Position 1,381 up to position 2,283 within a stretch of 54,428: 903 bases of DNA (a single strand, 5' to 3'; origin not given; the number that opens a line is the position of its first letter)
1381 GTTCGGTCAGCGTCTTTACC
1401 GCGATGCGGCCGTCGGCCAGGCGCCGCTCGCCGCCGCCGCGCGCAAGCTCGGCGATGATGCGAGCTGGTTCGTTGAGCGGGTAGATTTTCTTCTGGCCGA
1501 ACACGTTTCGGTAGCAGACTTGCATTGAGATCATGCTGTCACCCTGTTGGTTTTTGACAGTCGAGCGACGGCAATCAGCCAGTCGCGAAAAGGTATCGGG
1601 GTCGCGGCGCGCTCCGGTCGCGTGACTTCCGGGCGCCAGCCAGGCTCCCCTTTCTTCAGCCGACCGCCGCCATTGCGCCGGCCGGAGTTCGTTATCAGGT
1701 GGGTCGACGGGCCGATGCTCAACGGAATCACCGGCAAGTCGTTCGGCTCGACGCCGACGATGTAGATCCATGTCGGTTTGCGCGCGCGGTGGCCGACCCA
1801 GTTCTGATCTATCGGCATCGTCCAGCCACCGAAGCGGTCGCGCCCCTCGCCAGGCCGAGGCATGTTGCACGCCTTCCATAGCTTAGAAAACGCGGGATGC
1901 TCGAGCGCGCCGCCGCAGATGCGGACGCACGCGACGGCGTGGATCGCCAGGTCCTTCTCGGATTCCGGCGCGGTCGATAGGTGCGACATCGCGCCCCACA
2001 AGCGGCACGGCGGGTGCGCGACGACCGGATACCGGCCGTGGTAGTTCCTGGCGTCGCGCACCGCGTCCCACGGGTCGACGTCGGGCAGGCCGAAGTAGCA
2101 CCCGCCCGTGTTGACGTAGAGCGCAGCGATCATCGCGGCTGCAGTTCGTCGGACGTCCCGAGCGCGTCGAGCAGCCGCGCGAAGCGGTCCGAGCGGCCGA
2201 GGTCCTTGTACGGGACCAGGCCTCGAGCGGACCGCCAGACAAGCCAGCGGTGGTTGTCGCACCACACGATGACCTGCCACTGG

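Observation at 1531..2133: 200-aa protein carrying the C5-cytosine-methyltransferase motif order in a drastically shortened frame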

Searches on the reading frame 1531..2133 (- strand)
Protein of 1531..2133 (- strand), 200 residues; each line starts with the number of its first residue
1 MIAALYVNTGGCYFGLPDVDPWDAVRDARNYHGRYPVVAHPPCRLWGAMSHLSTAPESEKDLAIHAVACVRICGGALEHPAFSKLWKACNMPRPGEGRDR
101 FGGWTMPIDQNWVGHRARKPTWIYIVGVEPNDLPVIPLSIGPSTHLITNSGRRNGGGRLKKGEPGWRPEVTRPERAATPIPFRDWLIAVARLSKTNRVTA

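Call 3: search_protein_families(library=pfam, proteins=[window:1531-2133:-], max_evalue=10)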
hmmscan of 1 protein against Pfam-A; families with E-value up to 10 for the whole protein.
window:1531-2133:- (200 aa): 0 families

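Call 4: search_protein_families(library=phrogs, proteins=[window:1531-2133:-], max_evalue=1)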
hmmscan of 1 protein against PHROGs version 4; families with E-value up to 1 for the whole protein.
window:1531-2133:- (200 aa): 1 family
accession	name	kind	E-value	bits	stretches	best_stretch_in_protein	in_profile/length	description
phrog_12600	-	unknown function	4.6e-73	246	1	1-197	3-198/203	-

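Call 5: search_protein_families(library=ncbifam, proteins=[window:1531-2133:-], max_evalue=10)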
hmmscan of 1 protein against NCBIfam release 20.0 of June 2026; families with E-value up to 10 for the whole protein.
window:1531-2133:- (200 aa): 0 families

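Call 6: search_solved_structures(query=window:1531-2133:-, max_evalue=10, show_alignments=2)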
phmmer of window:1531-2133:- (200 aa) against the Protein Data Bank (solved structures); distinct sequences matched with E-value up to 10: 0.

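Call 7: find_homologous_proteins(query=window:1531-2133:-)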
Query window:1531-2133:- (200 aa): 4256 proteins with E <= 0.001 among 4381 candidates; the best 120 are listed.
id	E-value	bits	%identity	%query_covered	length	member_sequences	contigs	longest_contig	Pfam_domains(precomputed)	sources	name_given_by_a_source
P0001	1.5e-137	474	100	100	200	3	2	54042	-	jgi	jgi:hypothetical protein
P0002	1.9e-63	232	55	95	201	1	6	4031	-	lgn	-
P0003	3.2e-63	231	55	97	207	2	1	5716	-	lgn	-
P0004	2.9e-62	228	57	98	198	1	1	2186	-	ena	-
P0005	4.6e-62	227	52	99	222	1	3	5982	-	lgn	-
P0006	5.2e-62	227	55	95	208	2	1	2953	-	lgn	-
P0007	3.4e-61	224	54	95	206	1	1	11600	-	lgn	-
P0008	3.9e-61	224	54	96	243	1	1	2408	-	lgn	-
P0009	5.6e-61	224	54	98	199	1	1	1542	-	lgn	-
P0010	6.0e-61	224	55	98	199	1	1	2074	-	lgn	-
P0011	8.3e-61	223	55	96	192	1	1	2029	-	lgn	-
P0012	1.4e-60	222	54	99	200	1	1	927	-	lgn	-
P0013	1.7e-60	222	54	99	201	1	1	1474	-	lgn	-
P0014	3.2e-60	221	52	95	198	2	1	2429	-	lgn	-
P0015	4.2e-60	221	54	95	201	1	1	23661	-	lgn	-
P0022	3.4e-59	218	52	91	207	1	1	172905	-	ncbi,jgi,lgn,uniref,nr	ncbi:hypothetical protein SAMN02745857_01805 [Andreprevotia lacus DSM 23236]|jgi:hypothetical protei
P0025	6.8e-59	217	53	96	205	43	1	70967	-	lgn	-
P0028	9.9e-59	216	53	95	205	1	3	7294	-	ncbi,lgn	-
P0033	4.0e-58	214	52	96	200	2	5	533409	-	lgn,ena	-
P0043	3.0e-57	212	50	100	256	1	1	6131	-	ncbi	-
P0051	1.1e-55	206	50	95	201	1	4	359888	-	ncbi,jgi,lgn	jgi:hypothetical protein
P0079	3.1e-54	202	49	99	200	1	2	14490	-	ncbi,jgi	-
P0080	3.4e-54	202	48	100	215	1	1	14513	-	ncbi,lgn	-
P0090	1.2e-53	200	49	96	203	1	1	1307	-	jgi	jgi:hypothetical protein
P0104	1.2e-52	197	49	94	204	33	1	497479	-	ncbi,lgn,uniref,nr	ncbi:hypothetical protein GGR75_001829 [Xanthomonas campestris]|uniref:hypothetical protein n=1 Tax=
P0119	5.1e-52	194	49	96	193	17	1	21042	-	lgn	-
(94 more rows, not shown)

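Call 11: search_solved_structures(query=A1, max_evalue=10, show_alignments=3)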
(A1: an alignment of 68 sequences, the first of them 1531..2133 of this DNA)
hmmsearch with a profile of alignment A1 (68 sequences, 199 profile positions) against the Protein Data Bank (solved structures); distinct sequences matched with E-value up to 10: 0.

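Call 17: predict_structure(alignment_id=A1)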
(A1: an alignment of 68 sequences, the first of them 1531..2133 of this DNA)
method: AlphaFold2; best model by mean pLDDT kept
length: 200 residues; sequences in the alignment: 68
mean_pLDDT: 93.1   pTM: 0.89
mean pLDDT of the five models: 93.1, 92.7, 92.6, 91.0, 90.9
residues with pLDDT >= 90: 164; 70-90: 27; 50-70: 8; < 50: 1
segments of 3 or more residues with pLDDT < 50: none
pLDDT, mean of each block of 10 residues (from residue 1): 96 97 97 95 94 95 98 97 98 98 97 95 98 94 86 77 89 92 98 71
secondary structure, 60 per line:
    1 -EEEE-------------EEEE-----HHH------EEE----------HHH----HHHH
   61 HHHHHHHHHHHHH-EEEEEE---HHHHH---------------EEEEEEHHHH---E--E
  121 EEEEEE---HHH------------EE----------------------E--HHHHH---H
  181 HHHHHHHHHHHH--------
elements in order: E2-5 E19-22 E37-39 H57-73 E75-80 H84-88 E104-109 H110-113 E120-126 H172-176 H180-192

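Call 20: fold_search(model_id=the predicted structure, library=pdb)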
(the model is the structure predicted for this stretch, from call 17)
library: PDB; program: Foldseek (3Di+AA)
matches with E <= 10: 230; with E <= 0.001: 0
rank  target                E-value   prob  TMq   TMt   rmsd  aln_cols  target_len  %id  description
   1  3ubt_A                1.5e-03  0.97  0.35  0.24   6.2       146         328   14  Crystal Structure of C71S Mutant of DNA Cytosine-5 Methyltransferase M.HaeIII Bound to DNA (released 2012-10-03)
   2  1dct_A                2.1e-03  0.99  0.38  0.26   5.9       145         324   14  DNA (CYTOSINE-5) METHYLASE FROM HAEIII COVALENTLY BOUND TO DNA (released 1995-09-15)
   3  8tci_A                4.2e-03  0.90  0.39  0.30   9.9       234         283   13  Crystal structure of DNMT3C-DNMT3L in complex with CGG DNA (released 2024-08-14)
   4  9baq_A                5.0e-03  0.92  0.40  0.11   9.4       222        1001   14  CryoEM structure of DIM2-HP1-H3K9me3-DNA complex (released 2024-07-24)
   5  6u8w_A                5.7e-03  0.84  0.39  0.29  10.0       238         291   13  Crystal structure of DNMT3B(K777A)-DNMT3L in complex with CpGpT DNA (released 2020-06-10)
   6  6u91_A                6.1e-03  0.98  0.37  0.27   5.6       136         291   15  Crystal structure of DNMT3B(Q772R)-DNMT3L in complex with CpGpT DNA (released 2020-06-10)
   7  6u90_A                6.5e-03  0.97  0.36  0.27   5.6       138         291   14  Crystal structure of DNMT3B(N779A)-DNMT3L in complex with CpGpT DNA (released 2020-06-10)
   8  7v0e_B                7.4e-03  0.63  0.34  0.27   9.7       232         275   14  Crystal structure of the macro-oligomeric form of DNMT3B methyltransferase domain. (released 2022-06-22)
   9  6u8p_A                8.4e-03  0.97  0.36  0.27   5.7       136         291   15  Crystal structure of DNMT3B-DNMT3L in complex with CpGpA DNA (released 2020-06-10)
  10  7v0e_F                9.6e-03  0.69  0.28  0.23   7.3       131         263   18  Crystal structure of the macro-oligomeric form of DNMT3B methyltransferase domain. (released 2022-06-22)
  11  7v0e_C                1.1e-02  0.66  0.32  0.25   7.5       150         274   16  Crystal structure of the macro-oligomeric form of DNMT3B methyltransferase domain. (released 2022-06-22)
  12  6w8v_A                1.2e-02  0.85  0.37  0.11   5.5       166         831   11  Crystal structure of mouse DNMT1 in complex with ACG DNA (released 2020-07-08)
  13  7v0e_G                1.2e-02  0.66  0.28  0.22   7.3       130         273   17  Crystal structure of the macro-oligomeric form of DNMT3B methyltransferase domain. (released 2022-06-22)
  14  8eij_A                1.5e-02  0.85  0.34  0.18   5.3       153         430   12  Cryo-EM structure of human DNMT3B homo-trimer (released 2023-09-20)
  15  6kdl_A                1.6e-02  0.84  0.43  0.33   8.4       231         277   13  Crystal structure of human DNMT3B-DNMT3L complex (I) (released 2020-02-19)
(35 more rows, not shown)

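Call 21: fold_search(model_id=the predicted structure, library=viral)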
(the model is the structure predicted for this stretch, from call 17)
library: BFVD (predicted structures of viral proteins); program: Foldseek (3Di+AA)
matches with E <= 10: 198; with E <= 0.001: 8
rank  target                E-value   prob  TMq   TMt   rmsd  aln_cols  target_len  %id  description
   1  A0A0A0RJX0            9.4e-05  1.00  0.54  0.52   5.5       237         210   13  (no name in the UniProt tables at hand)
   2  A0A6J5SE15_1          1.0e-04  1.00  0.57  0.10   6.1       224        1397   16  Helicase/UvrB, N-terminal [uncultured Caudovirales phage]
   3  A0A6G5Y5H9            1.1e-04  1.00  0.51  0.46   6.7       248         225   13  (no name in the UniProt tables at hand)
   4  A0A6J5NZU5            1.8e-04  1.00  0.52  0.44   6.6       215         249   18  S-adenosyl-L-methionine-dependent methyltransferase [uncultured Caudovirales phage]
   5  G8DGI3                4.4e-04  1.00  0.40  0.21   5.0       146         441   15  (no name in the UniProt tables at hand)
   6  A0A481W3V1            7.8e-04  1.00  0.49  0.40   8.7       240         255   12  (no name in the UniProt tables at hand)
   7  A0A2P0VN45            8.3e-04  1.00  0.53  0.50   7.0       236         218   10  Putative cytosine DNA methyltransferase [Tetraselmis virus 1]
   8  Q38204                8.3e-04  0.98  0.37  0.31  11.8       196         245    9  DNA (cytosine-5-)-methyltransferase [Halobacterium phage phiH]
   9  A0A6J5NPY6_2          1.2e-03  1.00  0.56  0.12   6.3       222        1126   17  Uncharacterized protein [uncultured Caudovirales phage]
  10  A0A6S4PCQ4            2.0e-03  0.89  0.32  0.16   9.9       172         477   13  DNA (cytosine-5-)-methyltransferase [uncultured phage_MedDCM-OCT-S42-C7]
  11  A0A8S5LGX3            2.2e-03  0.98  0.43  0.40   7.4       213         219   11  Cytosine specific methyltransferase [Myoviridae sp. cte0t5]
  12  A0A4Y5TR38            2.6e-03  0.98  0.34  0.23   5.8       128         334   15  (no name in the UniProt tables at hand)
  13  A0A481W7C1            3.2e-03  0.97  0.36  0.22   8.6       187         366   12  Cytosine-specific methyltransferase [Fusobacterium phage Fnu1]
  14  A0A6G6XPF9            3.4e-03  0.99  0.42  0.22   6.2       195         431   12  (no name in the UniProt tables at hand)
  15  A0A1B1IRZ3            3.4e-03  0.89  0.40  0.19  13.7       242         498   16  (no name in the UniProt tables at hand)
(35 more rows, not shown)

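Call 22: search_protein_families(library=pfam, alignment_id=A1, max_evalue=10)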
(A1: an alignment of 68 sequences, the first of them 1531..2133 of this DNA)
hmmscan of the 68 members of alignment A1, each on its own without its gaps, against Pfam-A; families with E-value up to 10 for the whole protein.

A. member 1, window:1531-2133:- (200 aa): 0 families

B. families by the number of members that match (of 68 scanned): 6 families
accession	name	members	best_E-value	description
PF09528.15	Ehrlichia_rpt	2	0.21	Ehrlichia tandem repeat (Ehrlichia_rpt)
PF16852.10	HHV-1_VABD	1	0.024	Herpes viral adaptor-to-host cellular mRNA binding domain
PF25591.1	LRV_2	1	0.062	Leucine Rich Repeat Variant domain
PF13367.11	PrsW-protease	1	0.11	PrsW family intramembrane metalloprotease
PF18073.7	Zn_ribbon_LapB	1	0.12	Rubredoxin metal binding domain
PF12277.13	DUF3618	1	0.25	Protein of unknown function (DUF3618)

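Call 23: find_encoding_contigs(protein=P0001, flank=10000, max_places=3)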
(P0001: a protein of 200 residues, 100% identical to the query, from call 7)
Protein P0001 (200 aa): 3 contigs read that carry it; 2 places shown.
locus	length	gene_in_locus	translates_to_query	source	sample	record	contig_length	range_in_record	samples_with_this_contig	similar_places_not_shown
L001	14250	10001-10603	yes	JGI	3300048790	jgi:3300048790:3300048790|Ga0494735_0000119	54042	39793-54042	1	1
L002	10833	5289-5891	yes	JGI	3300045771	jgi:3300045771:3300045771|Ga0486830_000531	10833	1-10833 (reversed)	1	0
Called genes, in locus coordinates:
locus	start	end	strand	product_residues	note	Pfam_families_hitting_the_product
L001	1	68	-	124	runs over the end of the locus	PF20137:BubE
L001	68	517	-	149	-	-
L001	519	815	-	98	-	-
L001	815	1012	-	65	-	-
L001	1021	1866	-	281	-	-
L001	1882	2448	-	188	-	-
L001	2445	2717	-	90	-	-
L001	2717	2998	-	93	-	-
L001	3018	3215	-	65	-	-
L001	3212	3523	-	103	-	-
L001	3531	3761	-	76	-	-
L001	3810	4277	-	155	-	-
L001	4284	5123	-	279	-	PF07120:DUF1376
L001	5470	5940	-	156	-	-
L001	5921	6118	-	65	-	-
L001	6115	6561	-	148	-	-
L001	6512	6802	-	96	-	-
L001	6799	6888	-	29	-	-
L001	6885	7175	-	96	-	-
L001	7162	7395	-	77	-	-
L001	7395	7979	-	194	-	PF03592:Terminase_2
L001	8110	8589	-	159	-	-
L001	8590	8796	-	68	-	-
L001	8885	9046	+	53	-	-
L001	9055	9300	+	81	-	-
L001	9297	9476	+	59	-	-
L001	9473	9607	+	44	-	-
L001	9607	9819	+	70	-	-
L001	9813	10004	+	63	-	-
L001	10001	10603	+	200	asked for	-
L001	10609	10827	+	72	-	-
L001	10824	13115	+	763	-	PF00271:Helicase_C, PF01555:N6_N4_Mtase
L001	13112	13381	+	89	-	-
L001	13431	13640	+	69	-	-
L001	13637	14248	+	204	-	?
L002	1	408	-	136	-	?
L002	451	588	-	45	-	-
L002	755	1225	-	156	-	-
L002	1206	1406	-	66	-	-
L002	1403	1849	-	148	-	-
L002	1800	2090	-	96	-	-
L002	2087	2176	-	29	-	-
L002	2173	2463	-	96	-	-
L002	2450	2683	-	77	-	-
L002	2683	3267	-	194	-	PF03592:Terminase_2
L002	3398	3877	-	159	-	-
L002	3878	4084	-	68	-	-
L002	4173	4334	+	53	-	-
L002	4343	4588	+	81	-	-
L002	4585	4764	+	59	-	-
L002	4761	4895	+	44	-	-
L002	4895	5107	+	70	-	-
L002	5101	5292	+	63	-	-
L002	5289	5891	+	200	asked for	-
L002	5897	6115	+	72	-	-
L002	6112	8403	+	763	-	PF00271:Helicase_C, PF01555:N6_N4_Mtase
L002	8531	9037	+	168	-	-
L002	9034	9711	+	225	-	-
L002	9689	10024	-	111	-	-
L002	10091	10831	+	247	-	?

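Call 24: find_encoding_contigs(protein=P0104, flank=6000, max_places=4)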
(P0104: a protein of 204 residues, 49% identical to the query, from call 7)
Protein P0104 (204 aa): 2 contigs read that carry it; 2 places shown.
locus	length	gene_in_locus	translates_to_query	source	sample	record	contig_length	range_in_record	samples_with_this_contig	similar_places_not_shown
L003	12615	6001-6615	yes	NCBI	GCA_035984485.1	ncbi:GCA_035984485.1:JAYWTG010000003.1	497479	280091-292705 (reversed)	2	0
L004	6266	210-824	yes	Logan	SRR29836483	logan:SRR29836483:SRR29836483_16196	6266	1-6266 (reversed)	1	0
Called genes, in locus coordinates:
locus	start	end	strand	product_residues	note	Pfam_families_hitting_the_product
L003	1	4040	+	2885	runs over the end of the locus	PF10091:Glycoamylase, PF06165:GH94_b-supersand, PF17167:Glyco_hydro_94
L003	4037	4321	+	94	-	-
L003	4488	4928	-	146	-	-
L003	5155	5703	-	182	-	PF12472:DUF3693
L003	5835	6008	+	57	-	-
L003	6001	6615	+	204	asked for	-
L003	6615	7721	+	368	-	PF02486:Rep_trans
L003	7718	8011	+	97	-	PF02303:Phage_DNA_bind (weak)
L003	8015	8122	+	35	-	-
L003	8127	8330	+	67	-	-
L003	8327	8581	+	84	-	-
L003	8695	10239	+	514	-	-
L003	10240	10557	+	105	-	PF10734:DUF2523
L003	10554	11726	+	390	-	PF05707:Zot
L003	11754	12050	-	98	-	-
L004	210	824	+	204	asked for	-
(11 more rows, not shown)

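Call 25: find_encoding_contigs(protein=P0022, flank=6000, max_places=2)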
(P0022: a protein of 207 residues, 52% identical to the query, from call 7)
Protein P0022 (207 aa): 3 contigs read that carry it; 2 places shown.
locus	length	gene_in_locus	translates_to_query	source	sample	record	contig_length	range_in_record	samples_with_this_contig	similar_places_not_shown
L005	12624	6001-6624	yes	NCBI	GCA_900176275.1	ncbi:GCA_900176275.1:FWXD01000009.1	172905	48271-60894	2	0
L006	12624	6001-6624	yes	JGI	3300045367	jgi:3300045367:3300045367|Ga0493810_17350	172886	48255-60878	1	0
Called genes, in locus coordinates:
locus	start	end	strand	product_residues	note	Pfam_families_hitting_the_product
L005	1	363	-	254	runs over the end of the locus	-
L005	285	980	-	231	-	-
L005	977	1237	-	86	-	-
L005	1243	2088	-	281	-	-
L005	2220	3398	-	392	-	-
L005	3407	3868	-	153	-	PF01381:HTH_3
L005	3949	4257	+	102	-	-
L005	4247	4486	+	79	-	-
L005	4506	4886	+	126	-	PF04606:Ogr_Delta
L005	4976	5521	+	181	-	PF05840:Phage_GPA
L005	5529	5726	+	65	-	-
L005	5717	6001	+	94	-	-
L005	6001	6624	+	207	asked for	-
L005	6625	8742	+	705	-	PF05840:Phage_GPA, PF23343:REP_ORF2-G2P (weak)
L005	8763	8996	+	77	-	-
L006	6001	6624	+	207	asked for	-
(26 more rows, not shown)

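Call 26: find_encoding_contigs(protein=P0033, flank=6000, max_places=3)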
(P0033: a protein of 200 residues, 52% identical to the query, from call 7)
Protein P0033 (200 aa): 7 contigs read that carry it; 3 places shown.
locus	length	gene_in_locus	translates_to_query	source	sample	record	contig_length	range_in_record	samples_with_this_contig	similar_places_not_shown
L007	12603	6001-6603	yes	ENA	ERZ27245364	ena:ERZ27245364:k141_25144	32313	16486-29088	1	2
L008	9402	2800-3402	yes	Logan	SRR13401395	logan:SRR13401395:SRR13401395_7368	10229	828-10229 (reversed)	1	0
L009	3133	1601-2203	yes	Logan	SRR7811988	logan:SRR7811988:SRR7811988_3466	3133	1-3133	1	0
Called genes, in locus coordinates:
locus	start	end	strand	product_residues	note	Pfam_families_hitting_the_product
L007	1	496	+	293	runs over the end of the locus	PF00528:BPD_transp_1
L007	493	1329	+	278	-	PF00528:BPD_transp_1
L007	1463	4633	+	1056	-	PF00754:F5_F8_type_C, PF22633:F5_F8_type_C_2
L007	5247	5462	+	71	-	-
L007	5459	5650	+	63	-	-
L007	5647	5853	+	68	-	-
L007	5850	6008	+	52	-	-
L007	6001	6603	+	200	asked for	-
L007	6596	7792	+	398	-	PF02486:Rep_trans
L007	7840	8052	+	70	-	PF02303:Phage_DNA_bind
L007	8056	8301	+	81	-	PF17091:Inovirus_G7P_1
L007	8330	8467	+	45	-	-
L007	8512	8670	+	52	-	PF25631:Inovirus_capsid (weak)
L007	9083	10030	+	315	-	-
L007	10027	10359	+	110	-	-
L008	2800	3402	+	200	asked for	-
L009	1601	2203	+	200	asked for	-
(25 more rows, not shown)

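Call 27: search_dna_similar(query=window:1531-2133:-, collection=phages, mode=protein, max_rows=40)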
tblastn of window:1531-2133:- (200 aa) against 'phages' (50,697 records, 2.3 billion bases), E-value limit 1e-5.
Records with a match: 14; places in all: 14; records where one place covers at least 80% of the query: 11.
Best place of each record, by identity: <60% 14.
By first word of the organism name: Pseudomonas 6; Caulobacter 2; Xanthomonas 1; Caudoviricetes 1; Ralstonia 1; Tortoise 1; Rhodobacter 1; Microviridae 1.
By host as written in the record: Pseudomonas aeruginosa PA14 3; Pseudomonas aeruginosa UVA4 2; Caulobacter vibrioides CB15 2; Xanthomonas campestris pv. campestris SU1 1; Pseudomonas aeruginosa LRJ32 1; - 1; Ralstonia pseudosolanacearum NdE 1; Gopherus morafkai 1; and 2 more.
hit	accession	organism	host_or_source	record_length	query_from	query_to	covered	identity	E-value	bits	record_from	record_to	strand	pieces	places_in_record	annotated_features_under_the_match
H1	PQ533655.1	Pseudomonas phage Doze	Pseudomonas aeruginosa PA14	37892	2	192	96%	49.2%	2e-50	180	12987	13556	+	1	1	hypothetical protein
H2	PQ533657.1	Pseudomonas phage Frizzy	Pseudomonas aeruginosa PA14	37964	2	192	96%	49.2%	2e-50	180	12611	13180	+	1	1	hypothetical protein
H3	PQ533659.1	Pseudomonas phage Meadow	Pseudomonas aeruginosa PA14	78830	2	192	96%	49.2%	2e-50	180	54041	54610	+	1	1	hypothetical protein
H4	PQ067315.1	Xanthomonas phage fSU1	Xanthomonas campestris pv. campestris ...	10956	2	196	98%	48.2%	4e-49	176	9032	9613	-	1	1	hypothetical protein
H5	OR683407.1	Pseudomonas phage Meltemi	Pseudomonas aeruginosa LRJ32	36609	2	192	96%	48.7%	1e-49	177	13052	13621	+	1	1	hypothetical protein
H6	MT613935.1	Pseudomonas phage Persinger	Pseudomonas aeruginosa UVA4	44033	1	196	98%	41.7%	2e-30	122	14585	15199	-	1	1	hypothetical protein (x2)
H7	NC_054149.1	Pseudomonas phage Persinger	Pseudomonas aeruginosa UVA4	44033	1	196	98%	41.7%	2e-30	122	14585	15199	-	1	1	hypothetical protein | ParB-like partition protein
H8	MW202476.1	Caudoviricetes sp.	Manatee Spring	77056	2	194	97%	39.6%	2e-24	105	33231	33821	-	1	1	none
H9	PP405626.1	Ralstonia phage PQ43W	Ralstonia pseudosolanacearum NdE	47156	1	193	97%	39.4%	1e-29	120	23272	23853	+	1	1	none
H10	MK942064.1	Caulobacter phage Jess A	Caulobacter vibrioides CB15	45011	2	190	95%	35.5%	2e-28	117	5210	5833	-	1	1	hypothetical protein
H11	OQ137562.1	Caulobacter phage RapA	Caulobacter vibrioides CB15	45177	2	190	95%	35.5%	2e-28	117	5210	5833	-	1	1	RapA_gp005c: hypothetical protein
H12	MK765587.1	Tortoise microvirus 37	Gopherus morafkai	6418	1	142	71%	47.2%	8e-30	120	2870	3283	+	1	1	hypothetical protein (x2)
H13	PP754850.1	Rhodobacter phage Ebor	Rhodobacter capsulatus SB 1003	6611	2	142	71%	40.0%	3e-17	85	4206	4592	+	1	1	putative DNA methylase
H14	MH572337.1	Microviridae sp.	Ciona robusta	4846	2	125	62%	34.4%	9e-11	66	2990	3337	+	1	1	hypothetical protein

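Call 29: get_annotated_region(hit=H13, flank=5000)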
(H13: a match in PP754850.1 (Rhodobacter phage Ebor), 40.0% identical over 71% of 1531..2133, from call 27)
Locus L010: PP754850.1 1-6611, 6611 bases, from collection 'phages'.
description: Rhodobacter phage Ebor, complete genome.
organism: Rhodobacter phage Ebor (NCBI taxid 3144506)
taxonomy: Viruses; Monodnaviria; Sangervirae; Phixviricota; Malgrandaviricetes; Petitvirales; Microviridae
host: Rhodobacter capsulatus SB 1003; source: -; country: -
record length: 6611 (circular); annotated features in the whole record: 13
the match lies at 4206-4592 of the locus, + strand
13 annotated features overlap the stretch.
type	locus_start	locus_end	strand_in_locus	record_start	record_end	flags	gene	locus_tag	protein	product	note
misc_feature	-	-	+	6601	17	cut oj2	-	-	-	-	XerCD dif motif, attachment site attP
CDS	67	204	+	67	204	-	-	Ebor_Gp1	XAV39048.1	hypothetical protein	putative membrane protein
CDS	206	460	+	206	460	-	-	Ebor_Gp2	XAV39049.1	hypothetical protein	-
CDS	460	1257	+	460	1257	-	-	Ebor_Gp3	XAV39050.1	DNA pilot protein VP2/H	-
misc_feature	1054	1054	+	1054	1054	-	-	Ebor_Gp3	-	-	prophage in DE442 lysogen = T; amino acid replacement L199F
CDS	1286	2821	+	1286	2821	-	-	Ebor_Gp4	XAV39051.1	major capsid protein VP1/F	-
misc_feature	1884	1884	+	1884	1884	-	-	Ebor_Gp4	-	-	prophage in DE442 lysogen = A; amino acid replacement Y200S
CDS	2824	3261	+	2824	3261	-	-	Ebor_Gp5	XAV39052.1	hypothetical protein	-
CDS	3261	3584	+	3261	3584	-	-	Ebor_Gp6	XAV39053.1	hypothetical protein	-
CDS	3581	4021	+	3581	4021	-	-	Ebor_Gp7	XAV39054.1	peptidoglycan hydrolytic enzyme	peptidoglycan hydrolytic enzyme; experimentaly verified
CDS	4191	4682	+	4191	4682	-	-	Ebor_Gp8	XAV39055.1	putative DNA methylase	-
CDS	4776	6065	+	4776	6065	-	-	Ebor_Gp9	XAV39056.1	replication initiation protein VP4/A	-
CDS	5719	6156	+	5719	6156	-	-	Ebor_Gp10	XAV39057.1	putative bifunctional structural protein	putative bifunctional structural protein, MS verified presence in the virion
